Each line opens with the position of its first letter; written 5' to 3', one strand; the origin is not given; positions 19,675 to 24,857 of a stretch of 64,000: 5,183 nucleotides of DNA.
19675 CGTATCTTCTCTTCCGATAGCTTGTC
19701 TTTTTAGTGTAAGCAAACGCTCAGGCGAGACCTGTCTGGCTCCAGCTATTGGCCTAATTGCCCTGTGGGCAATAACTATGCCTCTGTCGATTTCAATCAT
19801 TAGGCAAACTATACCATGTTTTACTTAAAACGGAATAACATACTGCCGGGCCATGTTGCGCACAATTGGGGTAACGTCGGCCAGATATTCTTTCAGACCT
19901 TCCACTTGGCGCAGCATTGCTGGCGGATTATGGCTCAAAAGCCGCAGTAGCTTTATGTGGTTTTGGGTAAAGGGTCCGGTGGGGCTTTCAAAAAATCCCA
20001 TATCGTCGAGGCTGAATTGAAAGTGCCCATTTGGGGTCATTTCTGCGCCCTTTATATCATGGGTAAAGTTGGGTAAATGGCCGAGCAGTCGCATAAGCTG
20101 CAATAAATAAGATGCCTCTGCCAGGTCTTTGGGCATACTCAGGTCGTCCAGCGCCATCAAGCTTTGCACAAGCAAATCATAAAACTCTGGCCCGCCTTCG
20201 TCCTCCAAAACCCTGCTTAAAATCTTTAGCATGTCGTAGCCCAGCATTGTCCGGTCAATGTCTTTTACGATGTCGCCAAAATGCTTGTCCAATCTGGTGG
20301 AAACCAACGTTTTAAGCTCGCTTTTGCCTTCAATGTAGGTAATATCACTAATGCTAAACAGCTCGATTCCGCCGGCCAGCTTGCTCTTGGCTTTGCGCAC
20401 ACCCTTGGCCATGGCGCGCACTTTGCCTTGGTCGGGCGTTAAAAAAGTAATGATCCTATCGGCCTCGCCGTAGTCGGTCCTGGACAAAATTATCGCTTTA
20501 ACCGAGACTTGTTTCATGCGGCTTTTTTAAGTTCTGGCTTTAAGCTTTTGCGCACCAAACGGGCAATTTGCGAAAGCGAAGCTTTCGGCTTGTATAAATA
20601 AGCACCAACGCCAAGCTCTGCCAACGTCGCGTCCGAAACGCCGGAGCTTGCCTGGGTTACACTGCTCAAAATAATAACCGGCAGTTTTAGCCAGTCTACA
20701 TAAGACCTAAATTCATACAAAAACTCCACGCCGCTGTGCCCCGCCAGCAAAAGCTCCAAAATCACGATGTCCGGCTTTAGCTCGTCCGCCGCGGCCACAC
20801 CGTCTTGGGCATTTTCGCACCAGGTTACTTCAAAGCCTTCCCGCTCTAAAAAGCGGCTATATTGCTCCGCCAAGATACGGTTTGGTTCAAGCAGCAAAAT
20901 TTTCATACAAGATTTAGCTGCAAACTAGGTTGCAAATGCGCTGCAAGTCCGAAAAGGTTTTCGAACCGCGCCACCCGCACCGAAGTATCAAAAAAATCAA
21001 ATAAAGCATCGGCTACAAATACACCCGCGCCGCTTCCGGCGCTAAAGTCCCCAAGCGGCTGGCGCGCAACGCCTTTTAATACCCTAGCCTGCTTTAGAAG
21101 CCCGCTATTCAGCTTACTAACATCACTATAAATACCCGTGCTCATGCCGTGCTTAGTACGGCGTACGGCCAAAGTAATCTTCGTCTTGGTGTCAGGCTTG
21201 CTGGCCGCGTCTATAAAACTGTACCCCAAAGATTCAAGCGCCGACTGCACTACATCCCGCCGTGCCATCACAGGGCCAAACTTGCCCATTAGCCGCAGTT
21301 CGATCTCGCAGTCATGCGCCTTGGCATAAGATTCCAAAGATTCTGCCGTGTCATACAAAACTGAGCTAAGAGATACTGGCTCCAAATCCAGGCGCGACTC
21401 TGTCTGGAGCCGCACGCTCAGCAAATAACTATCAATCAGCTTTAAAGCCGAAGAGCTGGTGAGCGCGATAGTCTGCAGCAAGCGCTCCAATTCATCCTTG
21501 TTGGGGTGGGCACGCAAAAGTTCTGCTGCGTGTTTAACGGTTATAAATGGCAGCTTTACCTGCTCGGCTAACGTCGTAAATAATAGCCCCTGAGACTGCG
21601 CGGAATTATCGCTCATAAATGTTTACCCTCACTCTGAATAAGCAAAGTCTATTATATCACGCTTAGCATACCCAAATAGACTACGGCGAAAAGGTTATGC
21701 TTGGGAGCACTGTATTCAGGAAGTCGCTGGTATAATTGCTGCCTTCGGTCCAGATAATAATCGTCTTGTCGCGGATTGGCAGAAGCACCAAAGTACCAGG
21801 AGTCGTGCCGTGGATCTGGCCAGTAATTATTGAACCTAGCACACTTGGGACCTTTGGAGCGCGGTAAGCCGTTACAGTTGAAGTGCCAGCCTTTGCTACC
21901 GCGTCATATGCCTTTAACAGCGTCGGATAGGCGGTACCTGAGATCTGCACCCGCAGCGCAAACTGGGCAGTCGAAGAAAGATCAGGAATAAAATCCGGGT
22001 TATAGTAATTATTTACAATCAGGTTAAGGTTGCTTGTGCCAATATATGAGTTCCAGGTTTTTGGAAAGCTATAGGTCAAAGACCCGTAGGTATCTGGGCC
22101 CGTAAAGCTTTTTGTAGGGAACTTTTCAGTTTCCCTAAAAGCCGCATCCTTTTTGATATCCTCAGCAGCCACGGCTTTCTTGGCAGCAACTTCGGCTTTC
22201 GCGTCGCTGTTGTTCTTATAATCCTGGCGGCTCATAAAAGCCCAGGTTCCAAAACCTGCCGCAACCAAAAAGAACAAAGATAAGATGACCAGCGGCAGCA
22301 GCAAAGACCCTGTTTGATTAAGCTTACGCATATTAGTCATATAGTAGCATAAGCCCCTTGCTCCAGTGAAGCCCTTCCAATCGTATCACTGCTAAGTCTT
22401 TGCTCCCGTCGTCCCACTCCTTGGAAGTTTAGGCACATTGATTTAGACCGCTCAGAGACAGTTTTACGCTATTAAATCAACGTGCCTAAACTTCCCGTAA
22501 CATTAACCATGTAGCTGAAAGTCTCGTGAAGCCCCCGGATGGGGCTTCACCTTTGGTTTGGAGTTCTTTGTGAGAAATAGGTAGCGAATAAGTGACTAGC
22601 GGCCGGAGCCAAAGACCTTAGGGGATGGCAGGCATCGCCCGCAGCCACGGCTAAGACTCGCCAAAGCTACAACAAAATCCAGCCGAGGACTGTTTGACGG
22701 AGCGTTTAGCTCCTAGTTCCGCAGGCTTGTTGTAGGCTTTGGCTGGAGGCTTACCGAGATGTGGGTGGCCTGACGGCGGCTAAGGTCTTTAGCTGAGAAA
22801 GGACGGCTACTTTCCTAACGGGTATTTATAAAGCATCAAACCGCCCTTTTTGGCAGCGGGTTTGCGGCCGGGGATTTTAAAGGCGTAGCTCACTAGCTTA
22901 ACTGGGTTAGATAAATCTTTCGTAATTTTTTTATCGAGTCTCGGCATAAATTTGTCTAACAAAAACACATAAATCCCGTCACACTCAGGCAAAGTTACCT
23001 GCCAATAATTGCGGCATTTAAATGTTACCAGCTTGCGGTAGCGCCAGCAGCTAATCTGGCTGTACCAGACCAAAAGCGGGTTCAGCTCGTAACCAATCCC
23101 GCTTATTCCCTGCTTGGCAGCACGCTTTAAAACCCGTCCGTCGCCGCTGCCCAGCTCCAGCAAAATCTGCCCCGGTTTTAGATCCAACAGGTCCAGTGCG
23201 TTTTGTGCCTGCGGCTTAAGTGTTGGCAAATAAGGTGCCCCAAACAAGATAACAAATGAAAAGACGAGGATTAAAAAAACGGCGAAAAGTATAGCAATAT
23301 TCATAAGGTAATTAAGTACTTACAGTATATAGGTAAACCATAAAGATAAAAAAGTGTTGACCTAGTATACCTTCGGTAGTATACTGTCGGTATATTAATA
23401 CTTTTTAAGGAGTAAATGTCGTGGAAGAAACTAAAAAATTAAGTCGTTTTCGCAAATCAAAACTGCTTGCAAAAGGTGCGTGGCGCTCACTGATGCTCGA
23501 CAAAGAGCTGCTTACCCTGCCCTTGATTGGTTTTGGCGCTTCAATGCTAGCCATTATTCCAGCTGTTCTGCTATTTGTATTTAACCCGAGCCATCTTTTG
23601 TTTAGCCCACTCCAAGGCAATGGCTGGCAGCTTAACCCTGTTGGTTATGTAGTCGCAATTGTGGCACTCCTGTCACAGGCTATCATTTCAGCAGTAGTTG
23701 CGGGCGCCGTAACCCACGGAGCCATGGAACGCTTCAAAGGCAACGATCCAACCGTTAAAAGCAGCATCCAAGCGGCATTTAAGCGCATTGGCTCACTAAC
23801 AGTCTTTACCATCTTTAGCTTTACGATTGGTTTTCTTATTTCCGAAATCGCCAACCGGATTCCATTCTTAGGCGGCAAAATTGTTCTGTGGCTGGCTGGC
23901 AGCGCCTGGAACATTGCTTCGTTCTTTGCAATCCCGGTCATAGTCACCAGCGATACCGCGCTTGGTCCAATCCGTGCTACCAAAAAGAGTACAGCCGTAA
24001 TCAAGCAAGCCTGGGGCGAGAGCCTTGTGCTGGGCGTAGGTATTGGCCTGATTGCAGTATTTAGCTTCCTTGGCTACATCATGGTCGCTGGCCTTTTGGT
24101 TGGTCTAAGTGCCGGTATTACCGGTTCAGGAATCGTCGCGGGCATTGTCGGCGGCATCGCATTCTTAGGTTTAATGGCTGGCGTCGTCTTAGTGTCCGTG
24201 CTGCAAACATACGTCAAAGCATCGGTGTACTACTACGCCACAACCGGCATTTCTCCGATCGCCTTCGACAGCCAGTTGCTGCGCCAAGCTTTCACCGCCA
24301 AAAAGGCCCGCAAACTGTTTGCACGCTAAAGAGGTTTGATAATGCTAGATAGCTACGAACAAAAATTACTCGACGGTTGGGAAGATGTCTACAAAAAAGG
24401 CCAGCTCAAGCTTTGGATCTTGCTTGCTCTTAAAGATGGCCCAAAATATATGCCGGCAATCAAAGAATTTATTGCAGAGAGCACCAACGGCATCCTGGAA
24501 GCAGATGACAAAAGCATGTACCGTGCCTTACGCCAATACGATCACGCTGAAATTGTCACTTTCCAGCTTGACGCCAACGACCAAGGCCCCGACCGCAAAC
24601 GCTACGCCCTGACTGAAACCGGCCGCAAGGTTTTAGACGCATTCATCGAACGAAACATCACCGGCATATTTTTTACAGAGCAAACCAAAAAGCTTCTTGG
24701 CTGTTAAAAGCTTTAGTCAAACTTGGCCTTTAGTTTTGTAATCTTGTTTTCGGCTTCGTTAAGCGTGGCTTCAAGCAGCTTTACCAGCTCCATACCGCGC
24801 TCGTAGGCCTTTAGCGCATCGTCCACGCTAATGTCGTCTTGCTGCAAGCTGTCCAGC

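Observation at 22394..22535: Second repeated long-hairpin element (H1) with conserved loop, 22 kb apart in direct orientation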

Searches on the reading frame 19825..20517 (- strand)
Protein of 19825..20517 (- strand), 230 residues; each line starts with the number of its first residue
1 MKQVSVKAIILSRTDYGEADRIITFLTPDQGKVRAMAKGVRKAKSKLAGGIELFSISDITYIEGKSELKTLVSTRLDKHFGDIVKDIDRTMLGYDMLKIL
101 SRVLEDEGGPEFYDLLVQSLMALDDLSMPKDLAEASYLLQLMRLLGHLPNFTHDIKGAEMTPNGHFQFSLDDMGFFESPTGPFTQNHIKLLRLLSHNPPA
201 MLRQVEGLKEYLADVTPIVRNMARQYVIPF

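Call 16: search_protein_families(library=pfam, proteins=[window:19825-20517:-], max_evalue=0.01)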
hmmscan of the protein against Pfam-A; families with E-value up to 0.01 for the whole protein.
window:19825-20517:- (230 aa): 2 families
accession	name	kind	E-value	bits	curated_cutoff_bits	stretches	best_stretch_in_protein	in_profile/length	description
PF11967.14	RecO_N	-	2.4e-21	76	27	1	1-74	1-74/80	Recombination protein O N terminal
PF02565.21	RecO_C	-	1e-09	38.8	22.1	1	85-226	2-148/157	Recombination protein O C terminal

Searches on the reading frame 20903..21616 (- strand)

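Call 16: search_protein_families(library=pfam, proteins=[window:20903-21616:-], max_evalue=0.01)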
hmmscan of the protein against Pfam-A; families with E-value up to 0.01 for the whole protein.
window:20903-21616:- (237 aa): 1 family
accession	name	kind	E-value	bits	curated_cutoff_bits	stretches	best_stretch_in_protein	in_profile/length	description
PF00512.31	HisKA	-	0.0002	21.8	26.9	1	9-72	2-65/66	His Kinase A (phospho-acceptor) domain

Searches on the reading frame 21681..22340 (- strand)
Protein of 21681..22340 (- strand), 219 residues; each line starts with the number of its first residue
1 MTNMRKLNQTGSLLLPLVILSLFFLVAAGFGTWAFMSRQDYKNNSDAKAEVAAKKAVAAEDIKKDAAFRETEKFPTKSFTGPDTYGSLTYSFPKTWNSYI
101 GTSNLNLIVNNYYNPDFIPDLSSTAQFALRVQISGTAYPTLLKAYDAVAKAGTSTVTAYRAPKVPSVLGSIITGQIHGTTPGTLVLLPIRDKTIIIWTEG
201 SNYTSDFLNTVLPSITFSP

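Call 16: search_protein_families(library=pfam, proteins=[window:21681-22340:-], max_evalue=0.01)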
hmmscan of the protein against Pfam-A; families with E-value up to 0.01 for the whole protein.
window:21681-22340:- (219 aa): 0 families

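Call 17: find_encoding_contigs(protein=window:21681-22340:-, flank=3000, max_places=10)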
Protein window:21681-22340:- (219 aa): 1 contig read that carries it; 1 place shown.
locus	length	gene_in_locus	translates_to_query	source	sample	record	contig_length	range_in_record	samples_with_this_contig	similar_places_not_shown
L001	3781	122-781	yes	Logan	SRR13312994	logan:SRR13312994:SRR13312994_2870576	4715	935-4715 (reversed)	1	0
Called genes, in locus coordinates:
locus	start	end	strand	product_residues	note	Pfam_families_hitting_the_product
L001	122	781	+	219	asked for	-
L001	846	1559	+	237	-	-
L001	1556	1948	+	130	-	PF00072:Response_reg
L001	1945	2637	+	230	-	PF11967:RecO_N, PF02565:RecO_C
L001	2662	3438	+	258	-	-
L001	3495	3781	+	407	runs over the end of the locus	?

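Call 22: find_homologous_proteins(query=window:21681-22340:-)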
Query window:21681-22340:- (219 aa): 59 proteins with E <= 0.001 among 680 candidates.
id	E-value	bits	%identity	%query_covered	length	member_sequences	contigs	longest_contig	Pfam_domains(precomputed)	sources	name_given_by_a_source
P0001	7.5e-139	478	100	100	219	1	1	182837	-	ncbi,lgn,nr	ncbi:MAG: hypothetical protein JWO47_41 [Candidatus Saccharibacteria bacterium]|nr:hypothetical prot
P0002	1.3e-100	354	74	99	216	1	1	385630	-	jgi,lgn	jgi:hypothetical protein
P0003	2.6e-100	353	73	99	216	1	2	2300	-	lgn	-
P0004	1.2e-91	324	69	99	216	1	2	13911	-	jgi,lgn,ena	-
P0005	2.2e-90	320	66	99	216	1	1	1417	-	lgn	-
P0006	5.9e-85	302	64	99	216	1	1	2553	-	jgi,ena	-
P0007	3.9e-83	296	63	99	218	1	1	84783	-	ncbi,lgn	-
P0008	8.0e-83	295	61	99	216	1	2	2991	-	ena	-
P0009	1.1e-80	288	60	99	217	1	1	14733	-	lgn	-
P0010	1.8e-80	288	59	99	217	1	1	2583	-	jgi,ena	-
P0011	5.1e-80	286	62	99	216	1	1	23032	-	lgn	-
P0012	6.2e-80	286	60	100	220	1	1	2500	-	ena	-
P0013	8.9e-80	285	61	99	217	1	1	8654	-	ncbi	-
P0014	1.8e-78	281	60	99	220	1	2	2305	-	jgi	jgi:hypothetical protein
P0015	2.9e-78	281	61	99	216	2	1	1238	-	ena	-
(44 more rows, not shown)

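Call 24: find_encoding_contigs(protein=P0002, flank=10000, max_places=3)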
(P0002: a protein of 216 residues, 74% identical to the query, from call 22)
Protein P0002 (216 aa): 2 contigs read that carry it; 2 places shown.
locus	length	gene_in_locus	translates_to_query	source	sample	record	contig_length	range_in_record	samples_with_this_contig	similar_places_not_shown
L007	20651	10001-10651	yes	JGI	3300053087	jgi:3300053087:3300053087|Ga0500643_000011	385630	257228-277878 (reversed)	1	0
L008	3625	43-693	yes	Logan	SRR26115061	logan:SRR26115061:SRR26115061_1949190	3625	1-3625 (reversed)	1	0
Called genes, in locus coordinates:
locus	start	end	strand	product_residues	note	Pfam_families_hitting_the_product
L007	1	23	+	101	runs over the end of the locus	-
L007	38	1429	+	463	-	-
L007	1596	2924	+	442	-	-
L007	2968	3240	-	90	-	PF01016:Ribosomal_L27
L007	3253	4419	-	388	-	PF01555:N6_N4_Mtase (weak), PF01170:UPF0020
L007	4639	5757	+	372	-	PF03706:LPG_synthase_TM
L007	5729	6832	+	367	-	PF13742:tRNA_anti_2, PF02601:Exonuc_VII_L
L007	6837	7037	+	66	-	PF02609:Exonuc_VII_S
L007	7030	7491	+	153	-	PF00293:NUDIX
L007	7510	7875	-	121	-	PF03551:PadR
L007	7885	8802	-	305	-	PF19656:DUF6159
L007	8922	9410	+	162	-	-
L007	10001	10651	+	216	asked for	-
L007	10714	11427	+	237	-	-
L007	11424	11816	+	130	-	PF00072:Response_reg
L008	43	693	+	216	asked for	-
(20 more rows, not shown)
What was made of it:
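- A response-regulator gene lies in the operon downstream of copy 2 (calls 17, 24).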

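Call 25: find_encoding_contigs(protein=P0007, flank=10000, max_places=3)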
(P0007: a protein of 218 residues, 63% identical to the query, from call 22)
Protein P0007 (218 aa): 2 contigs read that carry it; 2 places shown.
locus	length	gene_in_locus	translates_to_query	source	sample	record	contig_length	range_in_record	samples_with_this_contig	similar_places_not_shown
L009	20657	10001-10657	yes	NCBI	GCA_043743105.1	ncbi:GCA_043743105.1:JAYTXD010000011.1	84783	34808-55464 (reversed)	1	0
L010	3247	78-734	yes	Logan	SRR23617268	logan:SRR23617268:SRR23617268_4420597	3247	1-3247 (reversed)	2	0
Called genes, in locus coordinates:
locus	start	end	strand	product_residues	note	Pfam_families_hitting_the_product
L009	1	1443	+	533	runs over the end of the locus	PF06418:CTP_synth_N, PF00117:GATase, PF07722:Peptidase_C26 (faint)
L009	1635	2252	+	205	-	PF00072:Response_reg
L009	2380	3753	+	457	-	-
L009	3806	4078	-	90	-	PF01016:Ribosomal_L27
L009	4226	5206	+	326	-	-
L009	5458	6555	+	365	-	PF03706:LPG_synthase_TM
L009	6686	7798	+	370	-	PF13742:tRNA_anti_2, PF01336:tRNA_anti-codon (faint), PF02601:Exonuc_VII_L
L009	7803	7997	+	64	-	PF02609:Exonuc_VII_S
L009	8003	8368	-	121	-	PF03551:PadR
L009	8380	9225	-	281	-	PF19656:DUF6159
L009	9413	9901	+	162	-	-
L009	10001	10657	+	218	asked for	-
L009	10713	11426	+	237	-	-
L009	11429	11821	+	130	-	PF00072:Response_reg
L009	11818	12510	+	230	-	PF11967:RecO_N, PF02565:RecO_C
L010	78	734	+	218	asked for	-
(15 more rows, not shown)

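Call 26: find_encoding_contigs(protein=P0004, flank=10000, max_places=3)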
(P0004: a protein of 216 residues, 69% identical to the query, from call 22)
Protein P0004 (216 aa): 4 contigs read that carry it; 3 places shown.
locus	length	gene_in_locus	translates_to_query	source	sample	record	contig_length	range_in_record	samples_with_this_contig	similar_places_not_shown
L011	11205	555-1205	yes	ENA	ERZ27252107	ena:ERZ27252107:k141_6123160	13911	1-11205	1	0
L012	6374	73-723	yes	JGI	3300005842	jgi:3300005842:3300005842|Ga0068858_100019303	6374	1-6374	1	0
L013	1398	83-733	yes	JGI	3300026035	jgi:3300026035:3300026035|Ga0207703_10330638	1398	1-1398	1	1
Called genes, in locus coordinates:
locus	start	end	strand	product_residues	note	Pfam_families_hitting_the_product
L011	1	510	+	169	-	?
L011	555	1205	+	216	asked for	-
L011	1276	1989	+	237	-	-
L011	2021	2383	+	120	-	PF00072:Response_reg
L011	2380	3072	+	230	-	PF11967:RecO_N, PF02565:RecO_C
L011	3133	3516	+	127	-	-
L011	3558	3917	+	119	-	-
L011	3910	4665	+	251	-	-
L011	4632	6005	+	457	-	PF00587:tRNA-synt_2b, PF03129:HGTP_anticodon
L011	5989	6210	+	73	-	-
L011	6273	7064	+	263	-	-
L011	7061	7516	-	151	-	PF00293:NUDIX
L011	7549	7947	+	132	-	-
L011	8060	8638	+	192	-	-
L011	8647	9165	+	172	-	PF10502:Peptidase_S26 (weak)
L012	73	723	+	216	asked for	-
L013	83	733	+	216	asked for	-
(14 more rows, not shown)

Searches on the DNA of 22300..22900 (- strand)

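Call 19: search_rna_families(source=window, start=22300, end=22900, threshold=evalue, max_evalue=10)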
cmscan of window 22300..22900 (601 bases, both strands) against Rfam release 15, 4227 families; matches with E-value up to 10: 3.
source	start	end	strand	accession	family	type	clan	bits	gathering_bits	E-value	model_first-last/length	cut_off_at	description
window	22423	22495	-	RF03980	mir-2012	Gene; miRNA;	-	24.6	90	0.023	10-75/84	no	mir-2012 microRNA precursor family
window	22430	22489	-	RF00329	snoZ162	Gene; snRNA; snoRNA; CD-box;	-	17.5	45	1.8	1-88/88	no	Small nucleolar RNA Z162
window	22432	22486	+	RF00206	U54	Gene; snRNA; snoRNA; CD-box;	CL00008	15.2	40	9.2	1-81/81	no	Small nucleolar RNA U54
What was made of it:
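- On Any Rfam 15 RNA family: Only spurious miRNA and snoRNA matches far below threshold in 22300-22900 (call 19).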

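Call 82: search_dna_similar(query=window:22385-22815:-, collection=phages, mode=distant, max_rows=5)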
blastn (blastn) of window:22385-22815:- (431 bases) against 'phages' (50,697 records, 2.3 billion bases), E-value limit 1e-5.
No match.

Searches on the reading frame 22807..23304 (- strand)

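Call 16: search_protein_families(library=pfam, proteins=[window:22807-23304:-], max_evalue=0.01)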
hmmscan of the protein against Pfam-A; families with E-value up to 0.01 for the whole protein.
window:22807-23304:- (165 aa): 2 families
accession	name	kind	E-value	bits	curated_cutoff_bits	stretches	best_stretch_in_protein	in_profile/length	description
PF02353.26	CMAS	-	0.0014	18.5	27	1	34-71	52-90/273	Mycolic acid cyclopropane synthetase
PF13489.12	Methyltransf_23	-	0.0056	16.9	27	1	39-76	16-54/164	Methyltransferase domain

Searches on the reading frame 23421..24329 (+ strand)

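Call 16: search_protein_families(library=pfam, proteins=[window:23421-24329:+], max_evalue=0.01)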
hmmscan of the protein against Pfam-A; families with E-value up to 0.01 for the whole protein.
window:23421-24329:+ (302 aa): 1 family
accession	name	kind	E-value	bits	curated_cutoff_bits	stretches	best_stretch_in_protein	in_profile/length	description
PF19656.5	DUF6159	-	2.6e-21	76.9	27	1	74-278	2-202/204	Family of unknown function (DUF6159)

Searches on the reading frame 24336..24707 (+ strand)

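Call 16: search_protein_families(library=pfam, proteins=[window:24336-24707:+], max_evalue=0.01)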
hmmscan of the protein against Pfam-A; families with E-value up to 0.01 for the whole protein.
window:24336-24707:+ (123 aa): 2 families
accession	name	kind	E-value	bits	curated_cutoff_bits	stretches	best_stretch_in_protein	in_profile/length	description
PF03551.20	PadR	-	4e-11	43.2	27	1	28-101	1-74/75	Transcriptional regulator PadR-like family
PF01638.23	HxlR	-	0.00087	19.5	20.8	1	25-102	7-75/91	HxlR-like helix-turn-helix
